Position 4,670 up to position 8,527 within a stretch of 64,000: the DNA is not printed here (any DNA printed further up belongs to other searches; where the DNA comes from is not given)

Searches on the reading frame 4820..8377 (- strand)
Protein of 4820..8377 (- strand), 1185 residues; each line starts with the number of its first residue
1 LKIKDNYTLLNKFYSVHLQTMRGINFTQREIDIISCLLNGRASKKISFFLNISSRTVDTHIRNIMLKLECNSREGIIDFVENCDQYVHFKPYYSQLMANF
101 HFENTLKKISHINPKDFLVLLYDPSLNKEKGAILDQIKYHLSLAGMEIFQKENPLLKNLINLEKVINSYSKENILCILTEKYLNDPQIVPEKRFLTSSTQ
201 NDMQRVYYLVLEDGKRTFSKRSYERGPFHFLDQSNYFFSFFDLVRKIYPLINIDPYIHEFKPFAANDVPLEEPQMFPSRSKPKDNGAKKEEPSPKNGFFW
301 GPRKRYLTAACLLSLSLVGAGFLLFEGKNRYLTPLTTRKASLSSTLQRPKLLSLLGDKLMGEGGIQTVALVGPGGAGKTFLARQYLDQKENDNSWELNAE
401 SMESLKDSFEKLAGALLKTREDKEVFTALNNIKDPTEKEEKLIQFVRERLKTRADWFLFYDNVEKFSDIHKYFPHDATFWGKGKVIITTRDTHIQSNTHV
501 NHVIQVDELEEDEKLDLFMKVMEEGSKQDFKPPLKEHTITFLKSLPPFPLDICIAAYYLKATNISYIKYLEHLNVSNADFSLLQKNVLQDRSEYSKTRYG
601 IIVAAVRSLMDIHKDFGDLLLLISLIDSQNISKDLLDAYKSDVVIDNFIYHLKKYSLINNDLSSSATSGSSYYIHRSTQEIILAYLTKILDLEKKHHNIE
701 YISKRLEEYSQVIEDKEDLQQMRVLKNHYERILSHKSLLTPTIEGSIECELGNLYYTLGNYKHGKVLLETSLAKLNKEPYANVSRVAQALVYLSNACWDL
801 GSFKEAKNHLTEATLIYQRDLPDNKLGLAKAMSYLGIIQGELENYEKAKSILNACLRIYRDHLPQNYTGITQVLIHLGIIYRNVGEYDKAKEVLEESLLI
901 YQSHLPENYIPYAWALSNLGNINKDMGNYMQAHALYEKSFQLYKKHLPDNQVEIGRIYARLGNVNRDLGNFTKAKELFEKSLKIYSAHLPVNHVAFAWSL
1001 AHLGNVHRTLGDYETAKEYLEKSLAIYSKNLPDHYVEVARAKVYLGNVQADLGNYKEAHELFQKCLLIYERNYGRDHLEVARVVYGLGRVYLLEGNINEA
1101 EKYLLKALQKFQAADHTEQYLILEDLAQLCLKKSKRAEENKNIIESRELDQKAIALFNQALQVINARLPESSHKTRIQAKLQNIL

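Call 6: search_protein_families(library=pfam, proteins=[window:4820-8377:-], max_evalue=0.1)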
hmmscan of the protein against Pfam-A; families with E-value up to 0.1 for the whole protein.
window:4820-8377:- (1185 aa): 30 families (the best 25 are shown)
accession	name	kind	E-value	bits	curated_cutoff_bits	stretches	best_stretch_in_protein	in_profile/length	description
PF13424.12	TPR_12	-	1e-56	189.5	30.1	5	1038-1110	2-74/77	Tetratricopeptide repeat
PF13374.12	TPR_10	-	7.7e-39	131.1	27.5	5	1039-1078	2-41/42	Tetratricopeptide repeat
PF07719.23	TPR_2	-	1.9e-37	124.7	27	6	1039-1072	1-34/34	Tetratricopeptide repeat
PF00515.34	TPR_1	-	2.8e-32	109.6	27.8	6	997-1030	1-34/34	Tetratricopeptide repeat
PF13181.12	TPR_8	-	1.5e-31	106.3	25.7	4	1000-1029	4-33/34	Tetratricopeptide repeat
PF24885.1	TPR_NPHP3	-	5.4e-21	75.5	100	3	1003-1109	105-211/239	Nephrocystin-3 TPR domain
PF13428.12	TPR_14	-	7.6e-20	69.9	23.5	0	1000-1030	4-34/44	Tetratricopeptide repeat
PF17874.7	TPR_MalT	-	2.6e-19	70.1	45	1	871-1138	40-300/336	MalT-like TPR region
PF00196.25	GerE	-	1.1e-13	51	23.5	1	26-79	3-56/57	Bacterial regulatory proteins, luxR family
PF13432.12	TPR_16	-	4.7e-13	49.8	32.7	1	1003-1064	3-56/65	Tetratricopeptide repeat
PF14559.12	TPR_19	-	8.6e-13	48.9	25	2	1052-1113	4-57/68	Tetratricopeptide repeat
PF00931.28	NB-ARC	-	1.2e-12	48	23.5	1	355-545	8-194/248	NB-ARC domain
PF13176.12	TPR_7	-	1.9e-11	43.5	27.9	0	999-1027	1-29/36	Tetratricopeptide repeat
PF13174.12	TPR_6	-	5e-10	39.8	26.3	0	831-861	2-32/33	Tetratricopeptide repeat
PF07721.20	TPR_4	-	1.1e-08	35.3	27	0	1039-1063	1-25/26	Tetratricopeptide repeat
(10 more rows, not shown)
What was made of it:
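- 4820..8377 (-): LuxR(GerE)-NB-ARC-TPR STAND-type regulator, transcribed divergently from the toxin operon. Pfam GerE, NB-ARC and TPR_12 hits (call 6).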

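Call 7: search_protein_families(library=ncbifam, proteins=[window:4820-8377:-], max_evalue=0.1)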
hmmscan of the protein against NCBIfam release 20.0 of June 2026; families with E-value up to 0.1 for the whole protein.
window:4820-8377:- (1185 aa): 36 families (the best 25 are shown)
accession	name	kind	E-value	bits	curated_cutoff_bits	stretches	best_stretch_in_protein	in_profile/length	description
NF040586.1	FxSxx_TPR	equivalog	5.5e-59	200.4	300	3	845-1161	401-716/830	FxSxx-COOH system tetratricopeptide repeat protein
NF041717.1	HaaA_phane_TPR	equivalog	2.7e-26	92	1125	1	785-1135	513-847/882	cyclophane-containing RiPP biosynthesis TPR protein HaaT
NF053617.1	SARPRegAfsRStmc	equivalog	3e-16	58.6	1430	3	953-1114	734-889/986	SARP-family global regulator AfsR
NF003420.0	PRK04841.1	equivalog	3.5e-09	35.3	537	1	22-78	835-891/903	HTH-type transcriptional regulator MalT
TIGR02795.1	tol_pal_ybgF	equivalog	9e-09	36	90.1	0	1011-1112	16-107/119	tol-pal system protein YbgF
NF052366.1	photon_PedR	equivalog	4.9e-08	33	120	1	26-76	3-53/74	photosynthetic electron transport-dependent transcriptional regulator PedR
NF052445.1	RespRegMctR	equivalog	1.9e-07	30.7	300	1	24-80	143-199/205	two-component system response regulator MctR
NF007708.0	PRK10403.1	equivalog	2.5e-07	30.4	343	1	26-73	154-201/215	nitrate/nitrite response regulator protein NarP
NF047785.1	respo_reg_MadR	equivalog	3.3e-07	29.9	300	1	16-74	139-197/209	MadR family response regulator transcription factor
TIGR03020.2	EpsA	equivalog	5.2e-07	29.5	170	1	26-74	191-239/247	XrtB/PEP-CTERM-associated transcriptional regulator EpsA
NF002725.1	PRK02603.1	equivalog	9.6e-07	29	143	2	878-986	42-144/173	photosystem I assembly protein Ycf3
NF053720.1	NsdA_fam_reg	subfamily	9.6e-07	28.6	75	1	912-1070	240-399/432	NsdA family TPR-like regulatory protein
NF011896.0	PRK15369.1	equivalog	4.2e-06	26.5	242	1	25-73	149-197/211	two component system response regulator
NF006900.1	PRK09390.1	equivalog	2.3e-05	24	255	1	25-74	142-191/203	response regulator FixJ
NF040959.1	MamA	equivalog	4.6e-05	23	200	1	831-977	73-202/204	magnetosome protein MamA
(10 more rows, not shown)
